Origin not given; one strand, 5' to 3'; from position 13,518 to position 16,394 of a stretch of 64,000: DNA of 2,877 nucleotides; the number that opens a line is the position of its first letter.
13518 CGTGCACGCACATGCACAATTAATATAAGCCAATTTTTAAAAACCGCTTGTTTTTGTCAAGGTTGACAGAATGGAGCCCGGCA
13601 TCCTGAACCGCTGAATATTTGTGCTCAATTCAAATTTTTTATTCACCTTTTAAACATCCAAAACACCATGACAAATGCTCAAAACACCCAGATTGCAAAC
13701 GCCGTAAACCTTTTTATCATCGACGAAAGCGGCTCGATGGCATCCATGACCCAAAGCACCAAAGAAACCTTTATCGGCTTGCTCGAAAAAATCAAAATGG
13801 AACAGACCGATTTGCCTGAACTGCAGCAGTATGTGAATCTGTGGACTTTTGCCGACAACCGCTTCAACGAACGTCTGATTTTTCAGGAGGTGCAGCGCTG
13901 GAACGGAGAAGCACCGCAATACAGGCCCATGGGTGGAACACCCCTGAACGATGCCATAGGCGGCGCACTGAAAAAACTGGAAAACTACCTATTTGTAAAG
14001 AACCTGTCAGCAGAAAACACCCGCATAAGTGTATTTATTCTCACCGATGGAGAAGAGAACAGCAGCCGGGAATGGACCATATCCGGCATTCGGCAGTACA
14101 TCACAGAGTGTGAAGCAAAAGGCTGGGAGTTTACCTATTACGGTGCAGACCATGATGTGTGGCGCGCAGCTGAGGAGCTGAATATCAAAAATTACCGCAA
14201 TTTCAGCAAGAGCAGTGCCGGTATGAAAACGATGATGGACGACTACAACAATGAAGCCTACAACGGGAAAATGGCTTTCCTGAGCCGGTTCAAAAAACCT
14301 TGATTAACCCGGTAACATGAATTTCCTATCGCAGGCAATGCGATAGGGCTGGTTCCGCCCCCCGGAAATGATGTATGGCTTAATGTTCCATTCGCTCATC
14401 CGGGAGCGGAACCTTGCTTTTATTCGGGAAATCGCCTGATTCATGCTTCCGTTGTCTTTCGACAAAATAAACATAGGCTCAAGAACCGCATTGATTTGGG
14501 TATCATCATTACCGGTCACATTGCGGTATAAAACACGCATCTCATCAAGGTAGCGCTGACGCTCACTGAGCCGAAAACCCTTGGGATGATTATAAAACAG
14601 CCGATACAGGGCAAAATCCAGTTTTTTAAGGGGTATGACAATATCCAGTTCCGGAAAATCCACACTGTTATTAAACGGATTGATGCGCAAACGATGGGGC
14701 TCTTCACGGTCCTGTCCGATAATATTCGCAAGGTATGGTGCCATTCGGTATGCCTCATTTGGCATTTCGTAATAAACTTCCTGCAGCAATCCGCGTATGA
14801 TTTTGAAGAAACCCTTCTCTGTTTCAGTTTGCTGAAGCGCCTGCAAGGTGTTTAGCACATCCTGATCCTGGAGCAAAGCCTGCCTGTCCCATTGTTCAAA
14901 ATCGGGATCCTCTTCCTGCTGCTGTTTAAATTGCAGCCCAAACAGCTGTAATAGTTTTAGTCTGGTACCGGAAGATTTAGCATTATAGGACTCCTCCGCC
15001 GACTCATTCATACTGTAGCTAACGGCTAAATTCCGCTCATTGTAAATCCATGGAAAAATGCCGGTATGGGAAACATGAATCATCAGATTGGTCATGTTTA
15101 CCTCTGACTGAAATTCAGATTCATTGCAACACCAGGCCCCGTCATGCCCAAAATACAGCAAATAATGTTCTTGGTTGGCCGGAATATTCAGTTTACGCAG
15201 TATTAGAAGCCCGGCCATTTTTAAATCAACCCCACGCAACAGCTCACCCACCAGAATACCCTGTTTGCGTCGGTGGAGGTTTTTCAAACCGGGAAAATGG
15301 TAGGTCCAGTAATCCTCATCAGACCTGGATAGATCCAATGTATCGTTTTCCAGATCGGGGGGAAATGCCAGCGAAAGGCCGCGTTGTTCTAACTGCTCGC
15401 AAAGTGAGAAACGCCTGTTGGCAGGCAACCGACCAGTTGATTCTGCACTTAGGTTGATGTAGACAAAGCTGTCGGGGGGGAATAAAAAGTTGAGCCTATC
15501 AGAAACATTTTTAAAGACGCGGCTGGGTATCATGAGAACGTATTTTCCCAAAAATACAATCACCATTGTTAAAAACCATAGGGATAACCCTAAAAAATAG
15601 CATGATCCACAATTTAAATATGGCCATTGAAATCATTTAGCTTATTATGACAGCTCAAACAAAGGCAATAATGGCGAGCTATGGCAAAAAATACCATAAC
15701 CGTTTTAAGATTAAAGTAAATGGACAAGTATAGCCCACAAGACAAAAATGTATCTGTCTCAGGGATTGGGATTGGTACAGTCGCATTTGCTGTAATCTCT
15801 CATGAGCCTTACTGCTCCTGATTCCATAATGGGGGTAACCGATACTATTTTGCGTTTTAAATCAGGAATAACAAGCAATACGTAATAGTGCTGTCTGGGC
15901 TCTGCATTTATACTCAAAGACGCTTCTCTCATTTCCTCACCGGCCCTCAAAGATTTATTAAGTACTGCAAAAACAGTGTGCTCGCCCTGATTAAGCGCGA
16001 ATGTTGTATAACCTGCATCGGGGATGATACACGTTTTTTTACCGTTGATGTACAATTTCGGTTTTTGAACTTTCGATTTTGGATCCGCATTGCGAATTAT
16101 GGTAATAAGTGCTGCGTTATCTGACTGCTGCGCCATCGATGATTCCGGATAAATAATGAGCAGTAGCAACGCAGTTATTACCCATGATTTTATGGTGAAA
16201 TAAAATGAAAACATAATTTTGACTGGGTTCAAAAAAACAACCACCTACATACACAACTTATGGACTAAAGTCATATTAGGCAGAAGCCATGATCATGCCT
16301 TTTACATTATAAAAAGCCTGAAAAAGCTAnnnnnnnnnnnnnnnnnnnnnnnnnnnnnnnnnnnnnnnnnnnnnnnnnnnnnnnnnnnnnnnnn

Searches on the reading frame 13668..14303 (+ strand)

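Call 21: search_protein_families(library=pfam, proteins=[window:13668-14303:+], max_evalue=0.001)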
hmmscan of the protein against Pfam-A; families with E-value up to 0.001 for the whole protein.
window:13668-14303:+ (211 aa): 2 families
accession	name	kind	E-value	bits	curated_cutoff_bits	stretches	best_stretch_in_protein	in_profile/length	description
PF00092.34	VWA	-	2.1e-05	25.3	23.8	1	16-181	4-162/174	von Willebrand factor type A domain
PF13519.12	VWA_2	-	0.00085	20.4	27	0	15-129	2-107/107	von Willebrand factor type A domain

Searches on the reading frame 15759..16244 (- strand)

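Call 5: search_protein_families(library=pfam, proteins=[window:15759-16244:-], max_evalue=0.01)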
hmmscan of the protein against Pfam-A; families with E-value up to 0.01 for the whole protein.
window:15759-16244:- (161 aa): 1 family
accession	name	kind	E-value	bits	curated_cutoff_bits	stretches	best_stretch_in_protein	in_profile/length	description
PF11008.14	DUF2846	-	1.1e-06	29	34.3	1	42-135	2-88/92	Protein of unknown function (DUF2846)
